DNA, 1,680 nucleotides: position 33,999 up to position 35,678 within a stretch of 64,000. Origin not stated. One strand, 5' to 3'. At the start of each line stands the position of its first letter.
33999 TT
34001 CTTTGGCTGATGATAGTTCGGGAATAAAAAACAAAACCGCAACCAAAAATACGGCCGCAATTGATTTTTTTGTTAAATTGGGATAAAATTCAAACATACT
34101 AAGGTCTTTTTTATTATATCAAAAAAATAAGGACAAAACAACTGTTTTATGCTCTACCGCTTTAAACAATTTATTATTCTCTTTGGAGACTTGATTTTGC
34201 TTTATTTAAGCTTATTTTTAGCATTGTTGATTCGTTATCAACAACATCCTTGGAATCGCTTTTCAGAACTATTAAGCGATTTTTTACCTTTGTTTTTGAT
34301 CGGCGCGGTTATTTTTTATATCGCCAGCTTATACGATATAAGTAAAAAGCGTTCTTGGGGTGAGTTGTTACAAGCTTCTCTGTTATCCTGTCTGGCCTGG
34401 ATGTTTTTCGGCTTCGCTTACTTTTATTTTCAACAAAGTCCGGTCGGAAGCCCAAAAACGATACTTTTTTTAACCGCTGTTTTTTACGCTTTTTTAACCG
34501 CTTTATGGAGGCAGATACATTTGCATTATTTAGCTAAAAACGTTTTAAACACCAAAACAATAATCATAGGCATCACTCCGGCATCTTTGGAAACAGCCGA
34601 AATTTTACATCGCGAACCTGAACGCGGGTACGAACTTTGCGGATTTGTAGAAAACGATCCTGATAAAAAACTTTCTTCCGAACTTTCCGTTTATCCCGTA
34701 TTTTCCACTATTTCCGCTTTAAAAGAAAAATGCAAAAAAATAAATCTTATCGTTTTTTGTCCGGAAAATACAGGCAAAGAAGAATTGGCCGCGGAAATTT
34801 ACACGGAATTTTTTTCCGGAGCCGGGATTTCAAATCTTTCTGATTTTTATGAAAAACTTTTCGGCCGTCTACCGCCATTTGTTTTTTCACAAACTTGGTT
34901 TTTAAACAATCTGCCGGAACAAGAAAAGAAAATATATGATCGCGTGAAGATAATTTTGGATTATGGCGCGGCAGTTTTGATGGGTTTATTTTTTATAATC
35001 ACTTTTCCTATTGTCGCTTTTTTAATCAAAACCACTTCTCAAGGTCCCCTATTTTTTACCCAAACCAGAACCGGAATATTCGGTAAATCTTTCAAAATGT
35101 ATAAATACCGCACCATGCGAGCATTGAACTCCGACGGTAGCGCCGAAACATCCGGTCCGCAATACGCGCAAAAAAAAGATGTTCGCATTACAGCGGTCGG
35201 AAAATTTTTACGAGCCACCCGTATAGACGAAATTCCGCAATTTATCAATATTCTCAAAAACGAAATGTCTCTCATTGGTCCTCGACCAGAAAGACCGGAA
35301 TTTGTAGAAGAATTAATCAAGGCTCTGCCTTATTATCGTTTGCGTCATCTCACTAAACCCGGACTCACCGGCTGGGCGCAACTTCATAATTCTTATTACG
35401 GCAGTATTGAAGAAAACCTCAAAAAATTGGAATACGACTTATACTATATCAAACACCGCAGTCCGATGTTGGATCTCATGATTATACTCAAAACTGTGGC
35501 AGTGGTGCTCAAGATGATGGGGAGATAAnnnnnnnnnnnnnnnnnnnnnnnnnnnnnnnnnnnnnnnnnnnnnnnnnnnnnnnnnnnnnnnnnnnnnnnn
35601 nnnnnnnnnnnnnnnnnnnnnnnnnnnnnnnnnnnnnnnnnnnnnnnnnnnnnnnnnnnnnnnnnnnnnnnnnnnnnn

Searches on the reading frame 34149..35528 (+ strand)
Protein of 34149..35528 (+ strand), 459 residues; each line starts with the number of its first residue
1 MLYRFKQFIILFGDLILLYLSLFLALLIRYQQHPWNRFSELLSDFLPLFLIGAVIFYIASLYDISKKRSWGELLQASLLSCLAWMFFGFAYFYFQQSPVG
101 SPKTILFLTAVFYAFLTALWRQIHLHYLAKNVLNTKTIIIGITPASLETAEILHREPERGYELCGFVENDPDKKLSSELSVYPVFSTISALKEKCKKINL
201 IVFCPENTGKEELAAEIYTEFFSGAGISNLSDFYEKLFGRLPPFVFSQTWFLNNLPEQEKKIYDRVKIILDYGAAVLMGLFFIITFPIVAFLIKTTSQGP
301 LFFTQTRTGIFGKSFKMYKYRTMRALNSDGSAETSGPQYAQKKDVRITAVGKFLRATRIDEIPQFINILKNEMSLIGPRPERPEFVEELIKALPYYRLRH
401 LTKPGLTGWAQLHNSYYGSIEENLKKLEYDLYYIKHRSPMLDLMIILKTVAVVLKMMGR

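Call 15: find_encoding_contigs(protein=window:34149-35528:+, flank=6000, max_places=10)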
Protein window:34149-35528:+ (459 aa): 8 contigs read that carry it; 2 places shown.
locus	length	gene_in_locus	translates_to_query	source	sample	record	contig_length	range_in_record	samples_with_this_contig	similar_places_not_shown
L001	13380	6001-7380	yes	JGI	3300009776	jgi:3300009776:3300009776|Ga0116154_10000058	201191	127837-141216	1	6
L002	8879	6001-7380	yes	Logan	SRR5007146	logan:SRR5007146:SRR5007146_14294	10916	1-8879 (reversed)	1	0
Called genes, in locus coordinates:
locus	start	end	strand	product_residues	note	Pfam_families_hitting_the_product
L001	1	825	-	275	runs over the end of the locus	PF13489:Methyltransf_23, PF05175:MTS (weak), PF07021:MetW (weak), PF13649:Methyltransf_25, PF13847:Methyltransf_31, PF08241:Methyltransf_11, PF08242:Methyltransf_12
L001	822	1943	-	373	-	PF13439:Glyco_transf_4, PF13579:Glyco_trans_4_4 (weak), PF20706:GT4-conflict, PF00534:Glycos_transf_1, PF13692:Glyco_trans_1_4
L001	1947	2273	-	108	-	PF10066:DUF2304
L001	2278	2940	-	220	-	PF00535:Glycos_transf_2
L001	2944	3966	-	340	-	PF01370:Epimerase, PF04321:RmlD_sub_bind (weak), PF01073:3Beta_HSD, PF07993:NAD_binding_4 (faint), PF16363:GDP_Man_Dehyd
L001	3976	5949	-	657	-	PF00082:Peptidase_S8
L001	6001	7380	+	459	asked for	PF02397:Bac_transf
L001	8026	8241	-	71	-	-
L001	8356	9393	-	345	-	PF04055:Radical_SAM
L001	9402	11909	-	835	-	PF00690:Cation_ATPase_N, PF00122:E1-E2_ATPase, PF00702:Hydrolase, PF13246:Cation_ATPase, PF00689:Cation_ATPase_C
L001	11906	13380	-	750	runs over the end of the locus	PF13292:DXP_synthase_N, PF00456:Transketolase_N, PF00676:E1_dh, PF02779:Transket_pyr, PF22613:Transketolase_C_1 (weak)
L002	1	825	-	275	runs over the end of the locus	PF13489:Methyltransf_23, PF05175:MTS (weak), PF07021:MetW (weak), PF13649:Methyltransf_25, PF13847:Methyltransf_31, PF08241:Methyltransf_11, PF08242:Methyltransf_12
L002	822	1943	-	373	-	PF13439:Glyco_transf_4, PF13579:Glyco_trans_4_4 (weak), PF20706:GT4-conflict, PF00534:Glycos_transf_1, PF13692:Glyco_trans_1_4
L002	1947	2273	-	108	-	PF10066:DUF2304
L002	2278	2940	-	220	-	PF00535:Glycos_transf_2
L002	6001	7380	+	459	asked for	PF02397:Bac_transf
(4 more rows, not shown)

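Call 42: find_homologous_proteins(query=window:34149-35528:+, max_evalue=1e-100)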
Query window:34149-35528:+ (459 aa): 346 proteins with E <= 1e-100 among 8000 candidates; the best 120 are listed.
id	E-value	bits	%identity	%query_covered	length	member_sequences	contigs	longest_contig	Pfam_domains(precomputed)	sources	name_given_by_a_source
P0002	0.0e+0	1033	100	100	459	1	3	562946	PF02397.23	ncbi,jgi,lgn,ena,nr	ncbi:MAG TPA: sugar transferase [Candidatus Magasanikbacteria bacterium]|nr:sugar transferase [Candi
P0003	1.9e-249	846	88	93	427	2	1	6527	PF02397.23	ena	-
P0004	2.7e-243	826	78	100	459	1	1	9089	PF13727.13,PF02397.23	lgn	-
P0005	1.0e-234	798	75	100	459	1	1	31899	PF13727.13,PF02397.23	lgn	-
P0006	4.3e-226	769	73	100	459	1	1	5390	PF02397.23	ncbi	-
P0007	1.5e-222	758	73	100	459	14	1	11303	PF02397.23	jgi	-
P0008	1.0e-217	742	71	100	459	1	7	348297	PF02397.23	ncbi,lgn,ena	-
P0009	1.2e-217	742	71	100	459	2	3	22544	PF02397.23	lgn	-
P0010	2.5e-214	731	69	100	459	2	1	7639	PF02397.23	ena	-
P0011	1.9e-213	728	71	100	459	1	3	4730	PF02397.23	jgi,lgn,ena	-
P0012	2.0e-212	724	70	100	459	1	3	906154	PF02397.23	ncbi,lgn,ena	-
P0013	2.0e-211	721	69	100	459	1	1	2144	PF02397.23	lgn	-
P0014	7.5e-150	518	52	100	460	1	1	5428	PF13727.13,PF02397.23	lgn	-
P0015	2.1e-148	513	51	100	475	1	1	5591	PF02397.23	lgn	-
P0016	5.5e-148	512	52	100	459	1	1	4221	PF13727.13,PF02397.23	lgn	-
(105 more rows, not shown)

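Call 43: find_encoding_contigs(protein=P0003, flank=6000, max_places=3)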
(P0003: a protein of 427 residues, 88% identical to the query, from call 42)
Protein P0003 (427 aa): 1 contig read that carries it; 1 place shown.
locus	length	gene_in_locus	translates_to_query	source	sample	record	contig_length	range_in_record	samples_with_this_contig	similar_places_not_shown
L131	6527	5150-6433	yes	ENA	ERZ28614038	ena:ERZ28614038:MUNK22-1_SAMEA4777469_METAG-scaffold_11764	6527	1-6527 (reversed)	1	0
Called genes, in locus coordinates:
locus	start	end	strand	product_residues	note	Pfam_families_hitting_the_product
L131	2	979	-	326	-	?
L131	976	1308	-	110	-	PF10066:DUF2304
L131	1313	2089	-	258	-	-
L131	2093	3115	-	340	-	PF01370:Epimerase, PF04321:RmlD_sub_bind (weak), PF01073:3Beta_HSD, PF07993:NAD_binding_4 (faint), PF16363:GDP_Man_Dehyd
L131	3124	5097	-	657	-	PF00082:Peptidase_S8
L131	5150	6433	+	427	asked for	PF02397:Bac_transf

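Call 44: find_encoding_contigs(protein=P0004, flank=6000, max_places=3)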
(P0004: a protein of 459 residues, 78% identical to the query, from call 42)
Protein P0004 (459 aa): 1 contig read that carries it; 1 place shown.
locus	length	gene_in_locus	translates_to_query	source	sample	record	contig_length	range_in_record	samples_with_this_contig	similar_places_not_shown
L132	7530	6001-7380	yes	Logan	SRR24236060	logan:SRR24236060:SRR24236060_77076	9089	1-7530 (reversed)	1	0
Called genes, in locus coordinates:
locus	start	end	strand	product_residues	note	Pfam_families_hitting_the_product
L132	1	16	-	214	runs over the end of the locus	-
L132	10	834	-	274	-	PF02353:CMAS (weak), PF05175:MTS (weak), PF13489:Methyltransf_23, PF07021:MetW (weak), PF13649:Methyltransf_25, PF13847:Methyltransf_31, PF08241:Methyltransf_11, PF08242:Methyltransf_12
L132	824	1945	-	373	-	PF13439:Glyco_transf_4, PF20706:GT4-conflict, PF00534:Glycos_transf_1, PF13692:Glyco_trans_1_4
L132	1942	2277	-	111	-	PF10066:DUF2304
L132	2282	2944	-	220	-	PF00535:Glycos_transf_2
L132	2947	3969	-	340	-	PF01370:Epimerase, PF02719:Polysacc_synt_2 (faint), PF04321:RmlD_sub_bind (weak), PF01073:3Beta_HSD, PF07993:NAD_binding_4 (faint), PF16363:GDP_Man_Dehyd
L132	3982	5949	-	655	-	PF00082:Peptidase_S8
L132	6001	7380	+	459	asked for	PF13727:CoA_binding_3 (weak), PF02397:Bac_transf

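Call 45: find_encoding_contigs(protein=P0005, flank=6000, max_places=3)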
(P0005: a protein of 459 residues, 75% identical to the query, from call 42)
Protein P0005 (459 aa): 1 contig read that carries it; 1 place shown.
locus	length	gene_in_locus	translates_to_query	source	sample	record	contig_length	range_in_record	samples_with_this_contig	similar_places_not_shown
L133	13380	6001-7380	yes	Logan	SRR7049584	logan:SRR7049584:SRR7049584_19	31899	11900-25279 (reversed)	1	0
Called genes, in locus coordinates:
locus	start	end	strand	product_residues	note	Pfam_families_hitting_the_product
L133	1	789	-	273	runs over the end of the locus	PF01209:Ubie_methyltran (weak), PF13489:Methyltransf_23, PF05175:MTS (weak), PF13649:Methyltransf_25, PF13847:Methyltransf_31, PF08241:Methyltransf_11, PF08242:Methyltransf_12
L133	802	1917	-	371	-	PF13439:Glyco_transf_4, PF13579:Glyco_trans_4_4 (weak), PF20706:GT4-conflict (weak), PF00534:Glycos_transf_1, PF13692:Glyco_trans_1_4, PF13524:Glyco_trans_1_2 (weak)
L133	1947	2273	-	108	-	PF10066:DUF2304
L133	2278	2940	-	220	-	PF00535:Glycos_transf_2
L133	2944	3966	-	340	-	PF01370:Epimerase, PF04321:RmlD_sub_bind, PF01073:3Beta_HSD, PF07993:NAD_binding_4 (faint), PF16363:GDP_Man_Dehyd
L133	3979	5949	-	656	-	PF00082:Peptidase_S8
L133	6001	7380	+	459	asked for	PF13727:CoA_binding_3 (faint), PF02397:Bac_transf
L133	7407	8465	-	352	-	PF04055:Radical_SAM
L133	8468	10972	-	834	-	PF00690:Cation_ATPase_N, PF00122:E1-E2_ATPase, PF08282:Hydrolase_3 (faint), PF00702:Hydrolase, PF13246:Cation_ATPase, PF00689:Cation_ATPase_C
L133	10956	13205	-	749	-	PF00456:Transketolase_N, PF13292:DXP_synthase_N, PF00676:E1_dh (weak), PF02779:Transket_pyr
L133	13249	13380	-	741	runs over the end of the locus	PF00884:Sulfatase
